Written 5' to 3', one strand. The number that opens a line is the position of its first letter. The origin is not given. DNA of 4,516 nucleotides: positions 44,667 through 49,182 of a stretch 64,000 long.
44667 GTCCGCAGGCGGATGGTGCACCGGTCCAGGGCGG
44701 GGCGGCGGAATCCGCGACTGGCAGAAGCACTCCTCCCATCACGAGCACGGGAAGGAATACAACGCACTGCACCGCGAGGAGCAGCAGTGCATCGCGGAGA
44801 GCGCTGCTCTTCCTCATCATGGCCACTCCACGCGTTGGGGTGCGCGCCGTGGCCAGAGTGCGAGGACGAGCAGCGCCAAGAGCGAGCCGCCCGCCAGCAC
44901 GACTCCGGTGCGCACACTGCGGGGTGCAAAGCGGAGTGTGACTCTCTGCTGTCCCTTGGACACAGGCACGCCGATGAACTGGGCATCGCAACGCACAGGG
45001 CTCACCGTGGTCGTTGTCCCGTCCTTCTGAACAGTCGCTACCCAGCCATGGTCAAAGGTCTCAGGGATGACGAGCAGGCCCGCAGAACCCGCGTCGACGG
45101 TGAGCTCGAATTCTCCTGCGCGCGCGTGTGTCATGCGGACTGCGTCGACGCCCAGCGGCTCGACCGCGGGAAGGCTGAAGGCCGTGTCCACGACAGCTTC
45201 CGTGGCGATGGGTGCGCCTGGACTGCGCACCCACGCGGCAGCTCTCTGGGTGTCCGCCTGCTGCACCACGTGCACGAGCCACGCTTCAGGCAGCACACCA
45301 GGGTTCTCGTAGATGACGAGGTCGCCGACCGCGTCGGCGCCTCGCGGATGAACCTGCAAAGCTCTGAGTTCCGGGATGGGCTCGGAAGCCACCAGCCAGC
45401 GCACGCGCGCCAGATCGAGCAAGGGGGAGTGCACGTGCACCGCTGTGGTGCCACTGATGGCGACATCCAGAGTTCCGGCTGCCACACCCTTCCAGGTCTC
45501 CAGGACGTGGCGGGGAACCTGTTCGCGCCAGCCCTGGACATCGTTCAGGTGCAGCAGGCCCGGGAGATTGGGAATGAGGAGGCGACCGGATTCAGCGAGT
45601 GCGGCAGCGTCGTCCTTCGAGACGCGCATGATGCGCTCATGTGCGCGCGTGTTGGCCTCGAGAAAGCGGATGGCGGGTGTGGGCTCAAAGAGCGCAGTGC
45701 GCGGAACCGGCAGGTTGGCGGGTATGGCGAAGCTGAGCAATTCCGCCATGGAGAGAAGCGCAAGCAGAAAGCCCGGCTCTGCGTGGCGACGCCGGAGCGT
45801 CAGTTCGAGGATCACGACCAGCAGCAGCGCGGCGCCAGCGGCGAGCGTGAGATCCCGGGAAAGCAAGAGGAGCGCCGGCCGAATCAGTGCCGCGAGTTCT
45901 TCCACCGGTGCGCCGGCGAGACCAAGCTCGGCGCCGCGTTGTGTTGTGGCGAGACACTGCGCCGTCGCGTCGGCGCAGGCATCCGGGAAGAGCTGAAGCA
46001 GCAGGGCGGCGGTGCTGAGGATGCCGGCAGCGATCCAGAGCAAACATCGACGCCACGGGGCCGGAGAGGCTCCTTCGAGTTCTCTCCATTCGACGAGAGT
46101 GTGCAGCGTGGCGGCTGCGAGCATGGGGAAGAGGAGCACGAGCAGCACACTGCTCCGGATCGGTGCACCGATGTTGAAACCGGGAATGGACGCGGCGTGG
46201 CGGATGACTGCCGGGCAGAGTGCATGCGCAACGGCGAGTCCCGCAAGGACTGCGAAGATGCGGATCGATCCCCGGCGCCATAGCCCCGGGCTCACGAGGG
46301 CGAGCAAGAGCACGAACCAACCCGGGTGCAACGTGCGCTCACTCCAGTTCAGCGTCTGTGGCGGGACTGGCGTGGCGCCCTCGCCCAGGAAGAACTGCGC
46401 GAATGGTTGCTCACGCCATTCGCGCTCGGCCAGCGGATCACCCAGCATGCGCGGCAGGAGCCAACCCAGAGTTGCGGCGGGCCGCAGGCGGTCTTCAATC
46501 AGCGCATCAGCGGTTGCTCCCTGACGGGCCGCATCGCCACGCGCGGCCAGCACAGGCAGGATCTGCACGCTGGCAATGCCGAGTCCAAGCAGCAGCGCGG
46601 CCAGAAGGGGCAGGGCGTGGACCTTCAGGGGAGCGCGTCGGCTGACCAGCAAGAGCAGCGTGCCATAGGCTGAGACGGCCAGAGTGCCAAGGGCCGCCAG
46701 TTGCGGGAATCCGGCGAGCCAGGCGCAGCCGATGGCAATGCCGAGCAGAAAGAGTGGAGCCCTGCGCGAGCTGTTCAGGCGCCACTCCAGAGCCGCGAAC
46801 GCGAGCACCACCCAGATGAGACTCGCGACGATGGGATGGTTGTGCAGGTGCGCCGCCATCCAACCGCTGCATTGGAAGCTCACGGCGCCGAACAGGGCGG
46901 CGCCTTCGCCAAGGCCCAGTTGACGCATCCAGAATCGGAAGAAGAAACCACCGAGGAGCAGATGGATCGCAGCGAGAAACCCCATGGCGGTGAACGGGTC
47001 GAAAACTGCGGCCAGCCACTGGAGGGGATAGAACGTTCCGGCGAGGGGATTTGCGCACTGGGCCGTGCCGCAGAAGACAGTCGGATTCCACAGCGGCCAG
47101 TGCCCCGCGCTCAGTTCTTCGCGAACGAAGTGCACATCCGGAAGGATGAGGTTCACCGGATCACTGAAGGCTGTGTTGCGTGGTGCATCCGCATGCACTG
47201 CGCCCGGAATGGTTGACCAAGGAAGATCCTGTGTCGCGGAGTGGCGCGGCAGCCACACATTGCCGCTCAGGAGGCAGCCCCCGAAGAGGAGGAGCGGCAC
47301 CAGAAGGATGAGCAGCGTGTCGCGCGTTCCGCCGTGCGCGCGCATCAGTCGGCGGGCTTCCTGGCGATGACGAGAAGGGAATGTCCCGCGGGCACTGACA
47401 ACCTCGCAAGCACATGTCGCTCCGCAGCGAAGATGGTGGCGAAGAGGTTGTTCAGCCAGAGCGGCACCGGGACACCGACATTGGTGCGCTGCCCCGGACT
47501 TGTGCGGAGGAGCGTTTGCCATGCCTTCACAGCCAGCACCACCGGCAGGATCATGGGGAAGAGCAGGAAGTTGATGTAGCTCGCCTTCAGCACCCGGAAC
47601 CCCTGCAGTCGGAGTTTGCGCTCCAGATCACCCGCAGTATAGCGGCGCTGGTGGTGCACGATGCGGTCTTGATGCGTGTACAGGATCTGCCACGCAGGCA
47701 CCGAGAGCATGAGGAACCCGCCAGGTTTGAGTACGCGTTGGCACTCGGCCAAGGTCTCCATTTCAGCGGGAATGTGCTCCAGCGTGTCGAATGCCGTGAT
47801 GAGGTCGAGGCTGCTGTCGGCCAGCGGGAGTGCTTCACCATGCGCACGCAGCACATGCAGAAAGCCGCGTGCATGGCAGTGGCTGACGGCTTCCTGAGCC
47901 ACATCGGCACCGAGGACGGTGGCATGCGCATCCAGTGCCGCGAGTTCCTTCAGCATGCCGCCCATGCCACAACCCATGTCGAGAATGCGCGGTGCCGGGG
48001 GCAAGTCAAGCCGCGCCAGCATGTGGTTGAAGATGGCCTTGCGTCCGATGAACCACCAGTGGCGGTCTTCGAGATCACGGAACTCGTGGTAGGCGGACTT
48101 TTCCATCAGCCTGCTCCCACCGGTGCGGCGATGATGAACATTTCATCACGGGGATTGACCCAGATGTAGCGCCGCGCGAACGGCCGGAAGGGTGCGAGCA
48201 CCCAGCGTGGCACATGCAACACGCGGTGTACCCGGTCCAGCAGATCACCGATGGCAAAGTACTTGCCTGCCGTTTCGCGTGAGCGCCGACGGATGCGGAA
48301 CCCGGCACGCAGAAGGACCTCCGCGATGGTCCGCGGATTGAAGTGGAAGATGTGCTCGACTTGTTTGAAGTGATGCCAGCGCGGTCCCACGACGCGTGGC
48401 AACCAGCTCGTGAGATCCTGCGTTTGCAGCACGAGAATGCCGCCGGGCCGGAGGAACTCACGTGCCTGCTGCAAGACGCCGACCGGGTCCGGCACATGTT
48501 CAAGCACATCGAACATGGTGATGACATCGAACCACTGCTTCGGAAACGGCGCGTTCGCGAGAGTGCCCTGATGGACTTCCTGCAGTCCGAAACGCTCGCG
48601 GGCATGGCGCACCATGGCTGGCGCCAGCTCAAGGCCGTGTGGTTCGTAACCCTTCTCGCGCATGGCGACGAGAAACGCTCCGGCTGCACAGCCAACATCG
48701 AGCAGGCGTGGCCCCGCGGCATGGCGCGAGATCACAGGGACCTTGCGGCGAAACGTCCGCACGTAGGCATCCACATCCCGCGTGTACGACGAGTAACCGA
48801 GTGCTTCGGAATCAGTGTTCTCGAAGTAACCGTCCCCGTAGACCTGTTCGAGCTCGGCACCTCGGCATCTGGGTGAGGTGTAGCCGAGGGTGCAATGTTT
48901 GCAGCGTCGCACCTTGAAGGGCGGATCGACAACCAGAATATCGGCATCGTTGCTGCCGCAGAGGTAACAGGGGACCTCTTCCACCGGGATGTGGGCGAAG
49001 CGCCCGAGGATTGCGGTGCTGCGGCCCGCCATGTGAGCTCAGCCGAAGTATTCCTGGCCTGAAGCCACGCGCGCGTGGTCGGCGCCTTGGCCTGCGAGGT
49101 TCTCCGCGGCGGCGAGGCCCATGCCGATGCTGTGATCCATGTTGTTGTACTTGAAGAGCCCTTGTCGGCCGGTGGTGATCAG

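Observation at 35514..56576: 21-kb envelope-glycan locus joining a Wzm/Wzt exporter pathway to four GT-C-fold membrane transferases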

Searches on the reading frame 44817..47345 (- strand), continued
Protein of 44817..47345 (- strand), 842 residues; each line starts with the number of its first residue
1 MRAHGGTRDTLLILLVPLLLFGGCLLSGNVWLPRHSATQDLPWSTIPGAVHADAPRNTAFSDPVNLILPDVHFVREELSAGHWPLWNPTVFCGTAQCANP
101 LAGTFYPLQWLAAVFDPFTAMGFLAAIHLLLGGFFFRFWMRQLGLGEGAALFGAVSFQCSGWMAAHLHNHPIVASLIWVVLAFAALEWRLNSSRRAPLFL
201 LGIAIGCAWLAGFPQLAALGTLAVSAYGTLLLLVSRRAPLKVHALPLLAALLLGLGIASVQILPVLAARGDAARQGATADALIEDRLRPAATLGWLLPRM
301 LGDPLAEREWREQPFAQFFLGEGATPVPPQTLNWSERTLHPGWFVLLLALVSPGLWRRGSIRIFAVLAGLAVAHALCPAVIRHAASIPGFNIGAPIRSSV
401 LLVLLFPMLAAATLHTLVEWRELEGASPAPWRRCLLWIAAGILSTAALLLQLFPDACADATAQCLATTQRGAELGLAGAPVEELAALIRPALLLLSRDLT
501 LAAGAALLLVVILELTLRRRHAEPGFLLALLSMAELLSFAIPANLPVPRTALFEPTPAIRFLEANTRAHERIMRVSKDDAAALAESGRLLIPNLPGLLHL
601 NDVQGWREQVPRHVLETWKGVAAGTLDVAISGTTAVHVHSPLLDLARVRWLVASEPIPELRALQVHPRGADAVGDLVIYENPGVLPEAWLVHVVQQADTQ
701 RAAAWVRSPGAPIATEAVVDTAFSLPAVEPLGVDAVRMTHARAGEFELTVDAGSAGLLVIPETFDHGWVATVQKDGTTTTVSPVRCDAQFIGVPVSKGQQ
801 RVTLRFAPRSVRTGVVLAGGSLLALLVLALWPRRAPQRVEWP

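Call 12: find_encoding_contigs(protein=P0002, flank=10000, max_places=3)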
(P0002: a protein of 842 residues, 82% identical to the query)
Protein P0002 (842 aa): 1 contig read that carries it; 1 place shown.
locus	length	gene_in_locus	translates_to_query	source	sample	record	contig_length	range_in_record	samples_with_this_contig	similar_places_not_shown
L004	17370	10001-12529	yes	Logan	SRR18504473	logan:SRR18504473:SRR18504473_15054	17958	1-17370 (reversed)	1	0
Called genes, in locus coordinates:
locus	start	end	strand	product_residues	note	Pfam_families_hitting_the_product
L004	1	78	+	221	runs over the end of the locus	?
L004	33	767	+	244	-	-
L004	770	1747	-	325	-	-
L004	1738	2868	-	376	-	PF00535:Glycos_transf_2, PF13641:Glyco_tranf_2_3 (weak)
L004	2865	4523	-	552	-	PF13489:Methyltransf_23 (weak), PF08241:Methyltransf_11, PF13649:Methyltransf_25 (weak)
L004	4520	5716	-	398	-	PF00005:ABC_tran, PF13304:AAA_21 (faint), PF14524:Wzt_C (weak)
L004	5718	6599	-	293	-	PF01061:ABC2_membrane, PF12698:ABC2_membrane_3 (weak)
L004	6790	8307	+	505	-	PF00070:Pyr_redox (faint), PF00890:FAD_binding_2 (faint), PF01266:DAO, PF01593:Amino_oxidase, PF07992:Pyr_redox_2 (faint), PF12831:FAD_oxidored (weak), PF13450:NAD_binding_8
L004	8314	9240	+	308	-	PF13489:Methyltransf_23, PF07021:MetW (weak), PF13847:Methyltransf_31, PF08241:Methyltransf_11, PF08242:Methyltransf_12, PF13649:Methyltransf_25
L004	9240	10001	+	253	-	PF01209:Ubie_methyltran (weak), PF13489:Methyltransf_23, PF02390:Methyltransf_4 (faint), PF13847:Methyltransf_31, PF08241:Methyltransf_11, PF08242:Methyltransf_12, PF13649:Methyltransf_25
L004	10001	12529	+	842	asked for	PF09586:YfhO (weak)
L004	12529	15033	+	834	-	PF09586:YfhO (faint)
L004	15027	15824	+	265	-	PF00535:Glycos_transf_2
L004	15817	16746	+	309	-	PF00483:NTP_transferase, PF12804:NTP_transf_3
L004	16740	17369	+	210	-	?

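Call 19: search_solved_structures(query=window:44817-47345:-, max_evalue=1)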
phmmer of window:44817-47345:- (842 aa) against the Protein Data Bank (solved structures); distinct sequences matched with E-value up to 1: 1.
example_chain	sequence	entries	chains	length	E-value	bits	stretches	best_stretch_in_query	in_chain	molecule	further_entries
8zbd_A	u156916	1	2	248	0.78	10.8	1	475-557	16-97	MBL fold metallo-hydrolase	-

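Call 32: find_related_loci(query=A4, collection=genome_contigs, flank=10000)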
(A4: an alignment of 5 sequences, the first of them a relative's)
Query A4 (842 aa) in genome_contigs; peptide patterns used: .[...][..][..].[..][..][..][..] (x = any residue, [..] = any of these).
29 stretches matched a pattern; 2 encode a relative of the query (tblastn E <= 1e-3); 2 distinct loci.
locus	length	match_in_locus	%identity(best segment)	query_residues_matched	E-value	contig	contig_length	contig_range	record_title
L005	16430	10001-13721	45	21-815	0e+0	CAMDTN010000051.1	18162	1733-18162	MAG: Singulisphaera sp. GP187 isolate TH-11nov19-101 genome assembly, contig: TH-11nov19-C7670, whole genome shotgun seq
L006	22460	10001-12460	44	23-836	0e+0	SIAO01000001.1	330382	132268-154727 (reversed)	MAG: Planctomycetota bacterium isolate Baikal-deep-G176 BACOMB-C16, whole genome shotgun sequence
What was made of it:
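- Tried and rejected: The genome_contigs scan found only two species representatives (call 32).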

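Call 52: find_encoding_contigs(protein=P0008, flank=10000, max_places=1)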
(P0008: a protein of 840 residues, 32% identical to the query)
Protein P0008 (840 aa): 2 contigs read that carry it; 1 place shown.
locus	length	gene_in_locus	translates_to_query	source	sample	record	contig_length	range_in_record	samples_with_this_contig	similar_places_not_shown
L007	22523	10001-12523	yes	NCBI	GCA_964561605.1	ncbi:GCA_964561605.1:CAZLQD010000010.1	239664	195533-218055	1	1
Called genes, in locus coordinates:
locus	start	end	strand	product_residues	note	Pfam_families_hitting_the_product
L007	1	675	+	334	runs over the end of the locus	PF00515:TPR_1 (faint), PF12895:ANAPC3 (faint), PF13428:TPR_14 (faint), PF13432:TPR_16 (faint), PF14559:TPR_19 (faint), PF07719:TPR_2 (weak), PF13371:TPR_9, PF13414:TPR_11, +3 more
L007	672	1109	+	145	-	-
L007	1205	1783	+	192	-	PF00702:Hydrolase (weak), PF13419:HAD_2 (faint), PF13242:Hydrolase_like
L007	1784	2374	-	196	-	-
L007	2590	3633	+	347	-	PF07885:Ion_trans_2, PF13460:NAD_binding_10 (faint), PF02254:TrkA_N, PF02080:TrkA_C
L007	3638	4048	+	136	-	PF00825:Ribonuclease_P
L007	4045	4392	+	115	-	PF01809:YidD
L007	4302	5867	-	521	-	PF13231:PMT_2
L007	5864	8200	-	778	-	-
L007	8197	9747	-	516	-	-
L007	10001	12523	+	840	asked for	PF09586:YfhO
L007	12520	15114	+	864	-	PF09586:YfhO (faint)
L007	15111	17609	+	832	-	PF09586:YfhO (faint)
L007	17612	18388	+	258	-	PF00753:Lactamase_B, PF12706:Lactamase_B_2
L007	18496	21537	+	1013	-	PF04234:CopC (faint), PF13205:Big_5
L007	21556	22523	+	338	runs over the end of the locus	-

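Call 53: find_encoding_contigs(protein=P0024, flank=10000, max_places=1)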
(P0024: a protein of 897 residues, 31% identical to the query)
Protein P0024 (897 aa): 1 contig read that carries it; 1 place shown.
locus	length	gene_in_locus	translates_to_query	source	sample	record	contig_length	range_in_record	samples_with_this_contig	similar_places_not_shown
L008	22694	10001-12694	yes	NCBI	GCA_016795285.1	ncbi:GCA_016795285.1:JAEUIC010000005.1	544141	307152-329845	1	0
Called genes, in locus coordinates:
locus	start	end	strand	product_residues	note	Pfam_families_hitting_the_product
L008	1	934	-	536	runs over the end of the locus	PF13517:FG-GAP_3 (faint), PF01839:FG-GAP (faint)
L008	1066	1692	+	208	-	PF08281:Sigma70_r4_2, PF04545:Sigma70_r4 (weak)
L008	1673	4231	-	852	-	PF00069:Pkinase, PF07714:PK_Tyr_Ser-Thr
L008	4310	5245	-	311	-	PF01145:Band_7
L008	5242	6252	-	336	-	PF01145:Band_7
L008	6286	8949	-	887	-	PF00246:Peptidase_M14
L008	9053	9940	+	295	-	PF18306:LDcluster4, PF03641:Lysine_decarbox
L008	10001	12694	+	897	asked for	PF09586:YfhO (weak)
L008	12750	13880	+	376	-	PF01702:TGT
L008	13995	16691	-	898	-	PF01839:FG-GAP (faint), PF13517:FG-GAP_3 (faint)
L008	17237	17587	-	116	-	-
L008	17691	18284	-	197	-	PF00989:PAS, PF08448:PAS_4, PF13426:PAS_9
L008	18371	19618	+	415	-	PF13795:HupE_UreJ_2 (weak)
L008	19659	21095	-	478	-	-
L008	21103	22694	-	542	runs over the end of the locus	PF01590:GAF, PF13185:GAF_2, PF13492:GAF_3, PF00158:Sigma54_activat, PF14532:Sigma54_activ_2, PF07724:AAA_2 (weak), PF25601:AAA_lid_14, PF02954:HTH_8, +1 more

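Call 54: find_encoding_contigs(protein=P0016, flank=10000, max_places=1)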
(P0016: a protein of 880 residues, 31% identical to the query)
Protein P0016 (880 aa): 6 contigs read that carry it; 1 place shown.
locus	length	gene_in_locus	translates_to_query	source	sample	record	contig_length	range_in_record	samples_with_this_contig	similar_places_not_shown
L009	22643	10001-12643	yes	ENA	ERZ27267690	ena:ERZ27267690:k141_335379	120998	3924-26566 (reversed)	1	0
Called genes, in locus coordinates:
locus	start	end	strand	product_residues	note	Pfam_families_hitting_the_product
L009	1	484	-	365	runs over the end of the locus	-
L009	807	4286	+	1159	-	-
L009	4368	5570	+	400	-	PF01979:Amidohydro_1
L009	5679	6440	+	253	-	PF00149:Metallophos, PF12850:Metallophos_2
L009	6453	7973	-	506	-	PF13231:PMT_2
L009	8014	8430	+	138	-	PF03091:CutA1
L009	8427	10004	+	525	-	PF00939:Na_sulph_symp, PF03600:CitMHS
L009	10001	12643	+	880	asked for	PF09586:YfhO (weak)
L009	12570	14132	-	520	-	PF13541:ChlI, PF00158:Sigma54_activat (faint), PF00493:MCM, PF01078:Mg_chelatase, PF07728:AAA_5 (faint), PF13335:Mg_chelatase_C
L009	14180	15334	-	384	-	PF13646:HEAT_2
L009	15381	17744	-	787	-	PF03772:Competence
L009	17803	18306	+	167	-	PF01467:CTP_transf_like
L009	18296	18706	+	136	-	PF01042:Ribonuc_L-PSP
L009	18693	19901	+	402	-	-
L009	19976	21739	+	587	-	PF00496:SBP_bac_5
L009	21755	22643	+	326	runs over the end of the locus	PF19300:BPD_transp_1_N (weak), PF00528:BPD_transp_1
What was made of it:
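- YfhO homologues elsewhere sit in unrelated contexts (calls 52-54).
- Tried and rejected: Neighbourhoods of more remote YfhO homologues (L007-L009) do not share the locus (calls 52-54), so the architecture is not general to YfhO genes.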

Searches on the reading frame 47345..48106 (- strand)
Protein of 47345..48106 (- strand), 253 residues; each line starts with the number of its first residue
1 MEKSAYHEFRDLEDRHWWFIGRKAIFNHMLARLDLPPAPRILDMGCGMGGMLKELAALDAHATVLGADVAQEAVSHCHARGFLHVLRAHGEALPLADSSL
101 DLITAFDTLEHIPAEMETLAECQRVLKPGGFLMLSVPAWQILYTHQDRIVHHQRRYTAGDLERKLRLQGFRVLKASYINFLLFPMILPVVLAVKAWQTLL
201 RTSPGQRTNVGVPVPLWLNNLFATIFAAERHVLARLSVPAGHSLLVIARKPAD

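Call 4: search_protein_families(library=pfam, proteins=[window:47345-48106:-], max_evalue=0.01)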
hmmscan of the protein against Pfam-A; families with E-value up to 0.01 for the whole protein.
window:47345-48106:- (253 aa): 14 families
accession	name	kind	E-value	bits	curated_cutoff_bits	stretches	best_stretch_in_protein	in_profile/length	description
PF08241.18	Methyltransf_11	-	2.3e-19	70.3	21.2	1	42-133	1-94/95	Methyltransferase domain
PF13649.12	Methyltransf_25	-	4.5e-17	63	27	1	41-130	1-97/97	Methyltransferase domain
PF13489.12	Methyltransf_23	-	1.8e-15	57.5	27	1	33-174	16-163/164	Methyltransferase domain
PF08242.18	Methyltransf_12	-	3.6e-13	50.5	30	1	42-132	1-98/98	Methyltransferase domain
PF13847.12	Methyltransf_31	-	4.2e-13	49.7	27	1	40-138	6-113/145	Methyltransferase domain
PF01209.24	Ubie_methyltran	-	4.6e-07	29.9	20.1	1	39-133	49-150/233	ubiE/COQ5 methyltransferase family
PF02390.23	Methyltransf_4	-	1.2e-05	25.3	24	1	38-79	2-43/173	Putative methyltransferase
PF02353.26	CMAS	-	1.7e-05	24.8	27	1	26-136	51-166/273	Mycolic acid cyclopropane synthetase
PF07021.18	MetW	-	0.00011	22.3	21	1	35-125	11-101/193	Methionine biosynthesis protein MetW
PF03291.22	mRNA_G-N7_MeTrfase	-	0.00027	20.6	26.6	1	40-80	64-103/315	mRNA (guanine-N(7))-methyltransferase domain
PF20922.3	Anamorsin_N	-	0.0003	21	27.1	1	96-170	48-116/163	Anamorsin, N-terminal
PF03141.22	Methyltransf_29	-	0.0012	18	23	1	41-140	121-223/506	Putative S-adenosyl-L-methionine-dependent methyltransferase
PF05175.20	MTS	-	0.0026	17.9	23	1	29-78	23-72/170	Methyltransferase small domain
PF08003.17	Methyltransf_9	-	0.0036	16.8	23.8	1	40-135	118-218/315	Protein of unknown function (DUF1698)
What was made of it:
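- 47345..48106 (-): H: class I SAM methyltransferase with a C-terminal hydrophobic segment (253 aa). Methyltransf_11 70 bits (call 4).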

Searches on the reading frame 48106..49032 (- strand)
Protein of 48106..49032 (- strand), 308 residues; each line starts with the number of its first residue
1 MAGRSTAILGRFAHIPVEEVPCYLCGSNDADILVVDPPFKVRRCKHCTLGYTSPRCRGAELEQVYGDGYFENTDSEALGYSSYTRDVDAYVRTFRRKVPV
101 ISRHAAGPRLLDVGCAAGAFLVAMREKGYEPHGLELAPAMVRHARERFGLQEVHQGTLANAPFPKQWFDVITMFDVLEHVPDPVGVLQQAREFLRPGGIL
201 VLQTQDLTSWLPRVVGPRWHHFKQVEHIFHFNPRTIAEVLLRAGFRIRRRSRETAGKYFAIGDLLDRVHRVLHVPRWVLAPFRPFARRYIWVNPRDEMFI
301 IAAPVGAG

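Call 4: search_protein_families(library=pfam, proteins=[window:48106-49032:-], max_evalue=0.01)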
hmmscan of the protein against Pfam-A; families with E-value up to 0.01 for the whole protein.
window:48106-49032:- (308 aa): 9 families
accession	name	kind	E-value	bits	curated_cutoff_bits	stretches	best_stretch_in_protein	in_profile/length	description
PF13489.12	Methyltransf_23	-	6.8e-30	104.4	27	1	95-248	10-162/164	Methyltransferase domain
PF08241.18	Methyltransf_11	-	4e-19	69.5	21.2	1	111-202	1-95/95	Methyltransferase domain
PF08242.18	Methyltransf_12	-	1e-16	61.9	30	1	111-200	1-98/98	Methyltransferase domain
PF13847.12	Methyltransf_31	-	2.2e-16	60.3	27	1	107-220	4-120/145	Methyltransferase domain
PF13649.12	Methyltransf_25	-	8.4e-16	58.9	27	1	111-198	2-97/97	Methyltransferase domain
PF07021.18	MetW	-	3.9e-06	27.1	21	1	105-189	12-97/193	Methionine biosynthesis protein MetW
PF01209.24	Ubie_methyltran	-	7.7e-05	22.6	20.1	1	92-202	33-151/233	ubiE/COQ5 methyltransferase family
PF08003.17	Methyltransf_9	-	9.5e-05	21.9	23.8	1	106-233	115-247/315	Protein of unknown function (DUF1698)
PF03141.22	Methyltransf_29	-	0.0059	15.7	23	1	81-208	92-223/506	Putative S-adenosyl-L-methionine-dependent methyltransferase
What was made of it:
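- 48106..49032 (-): I: class I SAM methyltransferase with an N-terminal CxxC...CxxC motif (308 aa). Methyltransf_23 104 bits (call 4).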
